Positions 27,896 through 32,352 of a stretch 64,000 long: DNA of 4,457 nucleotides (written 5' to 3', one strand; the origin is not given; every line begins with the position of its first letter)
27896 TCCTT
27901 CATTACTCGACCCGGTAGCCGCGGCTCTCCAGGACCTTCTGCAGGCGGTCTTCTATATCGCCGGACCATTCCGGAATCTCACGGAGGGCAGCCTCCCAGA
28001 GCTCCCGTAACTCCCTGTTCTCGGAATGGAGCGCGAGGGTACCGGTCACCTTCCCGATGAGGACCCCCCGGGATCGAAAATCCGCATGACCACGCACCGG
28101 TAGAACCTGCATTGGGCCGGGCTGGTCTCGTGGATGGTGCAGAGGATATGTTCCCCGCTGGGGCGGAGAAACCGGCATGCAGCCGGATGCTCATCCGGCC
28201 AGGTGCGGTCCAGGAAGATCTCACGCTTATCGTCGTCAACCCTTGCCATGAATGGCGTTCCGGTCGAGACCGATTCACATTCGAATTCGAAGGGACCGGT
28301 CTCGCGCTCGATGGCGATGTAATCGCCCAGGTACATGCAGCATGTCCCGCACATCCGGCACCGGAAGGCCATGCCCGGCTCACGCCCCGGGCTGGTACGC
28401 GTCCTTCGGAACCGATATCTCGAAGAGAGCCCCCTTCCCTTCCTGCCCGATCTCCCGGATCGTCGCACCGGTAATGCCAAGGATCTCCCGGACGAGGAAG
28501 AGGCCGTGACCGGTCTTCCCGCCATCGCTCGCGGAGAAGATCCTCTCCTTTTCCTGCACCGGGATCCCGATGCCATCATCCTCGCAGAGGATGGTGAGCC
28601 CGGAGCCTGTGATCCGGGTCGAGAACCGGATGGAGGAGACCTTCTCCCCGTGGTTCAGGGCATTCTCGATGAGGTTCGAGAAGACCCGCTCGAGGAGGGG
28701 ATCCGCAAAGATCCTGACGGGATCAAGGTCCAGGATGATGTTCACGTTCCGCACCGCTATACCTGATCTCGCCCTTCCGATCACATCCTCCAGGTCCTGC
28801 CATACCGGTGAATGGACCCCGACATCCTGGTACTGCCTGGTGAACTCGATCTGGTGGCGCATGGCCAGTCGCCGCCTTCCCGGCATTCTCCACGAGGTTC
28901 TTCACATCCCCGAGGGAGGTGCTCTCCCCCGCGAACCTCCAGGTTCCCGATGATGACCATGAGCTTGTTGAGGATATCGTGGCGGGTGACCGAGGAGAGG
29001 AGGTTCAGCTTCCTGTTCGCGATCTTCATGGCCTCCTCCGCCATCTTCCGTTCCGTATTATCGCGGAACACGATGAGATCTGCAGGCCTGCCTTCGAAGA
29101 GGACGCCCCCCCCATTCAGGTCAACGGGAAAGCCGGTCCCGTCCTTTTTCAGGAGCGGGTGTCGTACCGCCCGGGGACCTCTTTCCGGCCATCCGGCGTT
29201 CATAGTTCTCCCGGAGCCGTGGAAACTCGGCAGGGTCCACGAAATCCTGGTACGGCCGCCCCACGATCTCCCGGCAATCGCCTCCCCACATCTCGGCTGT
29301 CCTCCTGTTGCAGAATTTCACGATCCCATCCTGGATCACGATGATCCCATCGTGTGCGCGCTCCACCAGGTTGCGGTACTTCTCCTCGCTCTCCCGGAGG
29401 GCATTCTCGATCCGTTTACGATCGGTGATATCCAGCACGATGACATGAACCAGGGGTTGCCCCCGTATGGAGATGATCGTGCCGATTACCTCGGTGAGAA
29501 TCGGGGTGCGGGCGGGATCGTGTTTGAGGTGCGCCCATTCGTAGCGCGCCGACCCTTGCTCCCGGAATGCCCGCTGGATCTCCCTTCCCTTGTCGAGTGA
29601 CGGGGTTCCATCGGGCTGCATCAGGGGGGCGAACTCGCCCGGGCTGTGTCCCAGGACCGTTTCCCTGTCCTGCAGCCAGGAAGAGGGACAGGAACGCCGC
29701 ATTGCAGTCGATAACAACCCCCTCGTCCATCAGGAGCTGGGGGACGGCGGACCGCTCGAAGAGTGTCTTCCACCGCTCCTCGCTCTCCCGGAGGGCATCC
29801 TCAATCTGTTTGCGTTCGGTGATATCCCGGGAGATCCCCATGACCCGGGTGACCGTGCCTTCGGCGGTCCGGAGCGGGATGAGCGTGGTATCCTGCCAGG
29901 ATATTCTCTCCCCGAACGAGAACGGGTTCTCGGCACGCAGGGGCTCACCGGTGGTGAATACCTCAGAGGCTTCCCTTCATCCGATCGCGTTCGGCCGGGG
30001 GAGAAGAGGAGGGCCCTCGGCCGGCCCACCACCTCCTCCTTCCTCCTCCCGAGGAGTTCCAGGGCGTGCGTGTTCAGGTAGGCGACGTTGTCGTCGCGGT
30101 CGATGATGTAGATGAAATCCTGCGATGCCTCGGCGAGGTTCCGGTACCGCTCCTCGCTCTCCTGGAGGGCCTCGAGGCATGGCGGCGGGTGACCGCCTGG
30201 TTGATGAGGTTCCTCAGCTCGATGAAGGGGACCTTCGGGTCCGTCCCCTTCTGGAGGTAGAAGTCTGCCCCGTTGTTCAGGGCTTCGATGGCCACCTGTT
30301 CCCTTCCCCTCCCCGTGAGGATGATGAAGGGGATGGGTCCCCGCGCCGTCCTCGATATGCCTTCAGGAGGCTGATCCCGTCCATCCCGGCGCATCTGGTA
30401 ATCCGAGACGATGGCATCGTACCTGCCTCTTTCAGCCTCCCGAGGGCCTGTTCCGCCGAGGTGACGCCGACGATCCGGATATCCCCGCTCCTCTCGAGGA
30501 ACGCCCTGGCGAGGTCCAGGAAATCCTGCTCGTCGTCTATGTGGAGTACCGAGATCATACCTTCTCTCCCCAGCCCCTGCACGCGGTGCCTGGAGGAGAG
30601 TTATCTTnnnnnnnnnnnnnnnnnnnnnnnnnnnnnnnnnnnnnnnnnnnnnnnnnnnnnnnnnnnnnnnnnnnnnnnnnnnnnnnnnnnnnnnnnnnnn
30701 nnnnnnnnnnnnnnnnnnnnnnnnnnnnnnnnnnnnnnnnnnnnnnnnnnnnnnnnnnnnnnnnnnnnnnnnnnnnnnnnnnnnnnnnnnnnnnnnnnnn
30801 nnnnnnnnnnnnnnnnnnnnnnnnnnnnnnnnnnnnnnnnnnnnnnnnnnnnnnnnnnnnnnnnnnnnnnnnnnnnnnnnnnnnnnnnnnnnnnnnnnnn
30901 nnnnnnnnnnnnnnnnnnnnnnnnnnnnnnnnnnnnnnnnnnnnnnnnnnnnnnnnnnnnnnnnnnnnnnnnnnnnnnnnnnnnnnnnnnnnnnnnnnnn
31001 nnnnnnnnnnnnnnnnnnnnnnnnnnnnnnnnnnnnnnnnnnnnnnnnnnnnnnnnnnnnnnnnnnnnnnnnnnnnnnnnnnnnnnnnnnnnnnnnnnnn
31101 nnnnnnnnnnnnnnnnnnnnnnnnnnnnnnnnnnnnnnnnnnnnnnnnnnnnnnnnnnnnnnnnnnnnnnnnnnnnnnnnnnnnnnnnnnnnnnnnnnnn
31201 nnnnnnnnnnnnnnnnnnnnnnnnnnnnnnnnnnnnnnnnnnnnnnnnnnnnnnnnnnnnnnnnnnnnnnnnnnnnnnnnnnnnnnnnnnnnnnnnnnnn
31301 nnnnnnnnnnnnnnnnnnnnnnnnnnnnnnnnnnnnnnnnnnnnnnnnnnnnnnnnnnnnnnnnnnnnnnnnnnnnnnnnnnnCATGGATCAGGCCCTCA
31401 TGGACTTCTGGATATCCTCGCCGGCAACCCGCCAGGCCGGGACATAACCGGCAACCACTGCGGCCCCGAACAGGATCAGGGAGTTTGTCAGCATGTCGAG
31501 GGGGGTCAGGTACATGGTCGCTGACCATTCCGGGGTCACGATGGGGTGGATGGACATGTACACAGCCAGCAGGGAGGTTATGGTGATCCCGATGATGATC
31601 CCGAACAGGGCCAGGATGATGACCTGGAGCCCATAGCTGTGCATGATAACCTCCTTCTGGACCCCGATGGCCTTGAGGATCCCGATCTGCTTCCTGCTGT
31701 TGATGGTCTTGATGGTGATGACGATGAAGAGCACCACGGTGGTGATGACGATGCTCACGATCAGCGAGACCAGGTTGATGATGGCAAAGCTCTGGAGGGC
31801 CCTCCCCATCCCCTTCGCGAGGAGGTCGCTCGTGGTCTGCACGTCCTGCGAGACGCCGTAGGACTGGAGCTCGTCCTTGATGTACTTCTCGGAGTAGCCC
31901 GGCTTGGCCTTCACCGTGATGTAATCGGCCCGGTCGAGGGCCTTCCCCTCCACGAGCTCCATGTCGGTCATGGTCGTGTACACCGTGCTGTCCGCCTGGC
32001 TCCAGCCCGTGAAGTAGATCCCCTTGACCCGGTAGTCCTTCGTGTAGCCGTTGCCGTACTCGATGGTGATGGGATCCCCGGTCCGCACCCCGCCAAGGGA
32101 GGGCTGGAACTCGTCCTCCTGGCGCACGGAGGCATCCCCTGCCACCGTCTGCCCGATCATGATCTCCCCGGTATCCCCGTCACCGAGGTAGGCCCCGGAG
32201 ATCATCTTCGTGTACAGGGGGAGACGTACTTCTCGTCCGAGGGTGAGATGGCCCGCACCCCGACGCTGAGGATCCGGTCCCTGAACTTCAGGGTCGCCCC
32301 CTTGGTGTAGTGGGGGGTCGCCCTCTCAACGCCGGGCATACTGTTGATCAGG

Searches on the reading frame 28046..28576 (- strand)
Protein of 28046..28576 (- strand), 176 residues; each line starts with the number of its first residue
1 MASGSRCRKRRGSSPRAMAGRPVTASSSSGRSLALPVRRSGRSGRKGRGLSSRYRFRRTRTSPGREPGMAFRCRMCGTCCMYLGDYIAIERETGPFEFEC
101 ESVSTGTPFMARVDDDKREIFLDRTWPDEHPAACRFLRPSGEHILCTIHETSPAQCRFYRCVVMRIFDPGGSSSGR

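Call 57: search_protein_families(library=pfam, proteins=[window:28046-28576:-], max_evalue=0.001)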
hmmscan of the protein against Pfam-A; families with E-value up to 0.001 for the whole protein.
window:28046-28576:- (176 aa): 1 family
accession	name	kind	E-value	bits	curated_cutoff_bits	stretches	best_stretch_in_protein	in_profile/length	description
PF03692.20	CxxCxxCC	-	6e-05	24.1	23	1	73-160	2-70/85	Putative zinc- or iron-chelating domain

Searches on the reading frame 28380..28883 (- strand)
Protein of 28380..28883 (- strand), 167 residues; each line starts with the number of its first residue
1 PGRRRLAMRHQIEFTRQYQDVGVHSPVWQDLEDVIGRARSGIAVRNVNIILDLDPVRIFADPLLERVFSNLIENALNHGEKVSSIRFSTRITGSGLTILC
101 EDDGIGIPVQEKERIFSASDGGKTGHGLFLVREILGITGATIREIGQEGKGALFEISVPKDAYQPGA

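Call 89: search_protein_families(library=pfam, proteins=[window:28380-28883:-], max_evalue=0.01)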
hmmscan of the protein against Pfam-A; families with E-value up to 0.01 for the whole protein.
window:28380-28883:- (167 aa): 2 families
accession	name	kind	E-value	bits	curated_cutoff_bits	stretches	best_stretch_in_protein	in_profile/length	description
PF02518.31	HATPase_c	-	7.6e-16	59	26.4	1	63-161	5-110/111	Histidine kinase-, DNA gyrase B-, and HSP90-like ATPase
PF13581.12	HATPase_c_2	-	0.00043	20.7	27.4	1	69-134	41-108/127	Histidine kinase-like ATPase domain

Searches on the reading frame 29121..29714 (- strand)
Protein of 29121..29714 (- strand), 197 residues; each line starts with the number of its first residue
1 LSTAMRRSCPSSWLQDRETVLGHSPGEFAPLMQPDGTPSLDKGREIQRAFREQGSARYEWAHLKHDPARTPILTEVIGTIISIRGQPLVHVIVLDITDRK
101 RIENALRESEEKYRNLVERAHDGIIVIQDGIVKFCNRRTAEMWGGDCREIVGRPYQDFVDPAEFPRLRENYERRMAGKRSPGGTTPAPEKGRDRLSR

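Call 89: search_protein_families(library=pfam, proteins=[window:29121-29714:-], max_evalue=0.01)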
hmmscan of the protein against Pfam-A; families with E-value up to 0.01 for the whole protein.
window:29121-29714:- (197 aa): 5 families
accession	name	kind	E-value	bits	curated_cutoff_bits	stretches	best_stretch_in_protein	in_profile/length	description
PF13426.13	PAS_9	-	4.3e-08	33.8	27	1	122-176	2-57/103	PAS domain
PF00989.32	PAS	-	2.2e-06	28.1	22.6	1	111-178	1-69/113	PAS fold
PF13188.13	PAS_8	-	1.1e-05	25.6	21.8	1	111-164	1-52/65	PAS domain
PF08448.16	PAS_4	-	2.9e-05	24.7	23.1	1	123-180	7-65/110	PAS fold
PF24820.1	Diguanyl_cycl_sensor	-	0.0033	17.8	28.1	1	120-161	5-47/109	Diguanylate cyclase-like sensor domain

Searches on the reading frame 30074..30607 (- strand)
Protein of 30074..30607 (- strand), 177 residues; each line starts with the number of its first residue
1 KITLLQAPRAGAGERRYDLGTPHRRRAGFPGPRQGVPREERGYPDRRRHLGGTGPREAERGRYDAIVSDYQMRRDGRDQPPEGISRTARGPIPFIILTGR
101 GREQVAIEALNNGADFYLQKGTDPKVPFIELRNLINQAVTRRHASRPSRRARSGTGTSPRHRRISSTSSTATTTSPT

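Call 89: search_protein_families(library=pfam, proteins=[window:30074-30607:-], max_evalue=0.01)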
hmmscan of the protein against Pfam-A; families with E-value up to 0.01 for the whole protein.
window:30074-30607:- (177 aa): 1 family
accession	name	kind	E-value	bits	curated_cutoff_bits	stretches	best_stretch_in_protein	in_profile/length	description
PF00072.30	Response_reg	-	6.1e-05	23.6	30.2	1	58-124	38-103/111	Response regulator receiver domain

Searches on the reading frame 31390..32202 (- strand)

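Call 57: search_protein_families(library=pfam, proteins=[window:31390-32202:-], max_evalue=0.001)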
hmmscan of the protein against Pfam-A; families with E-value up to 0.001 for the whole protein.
window:31390-32202:- (270 aa): 2 families
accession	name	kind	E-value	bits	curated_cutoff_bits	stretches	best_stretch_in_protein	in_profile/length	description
PF02687.27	FtsX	-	8.3e-14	52.1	25.5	1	145-261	2-117/120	FtsX-like permease C-terminal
PF12704.14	MacB_PCD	-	3.3e-05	24.7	27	1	10-114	119-206/207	MacB-like periplasmic core domain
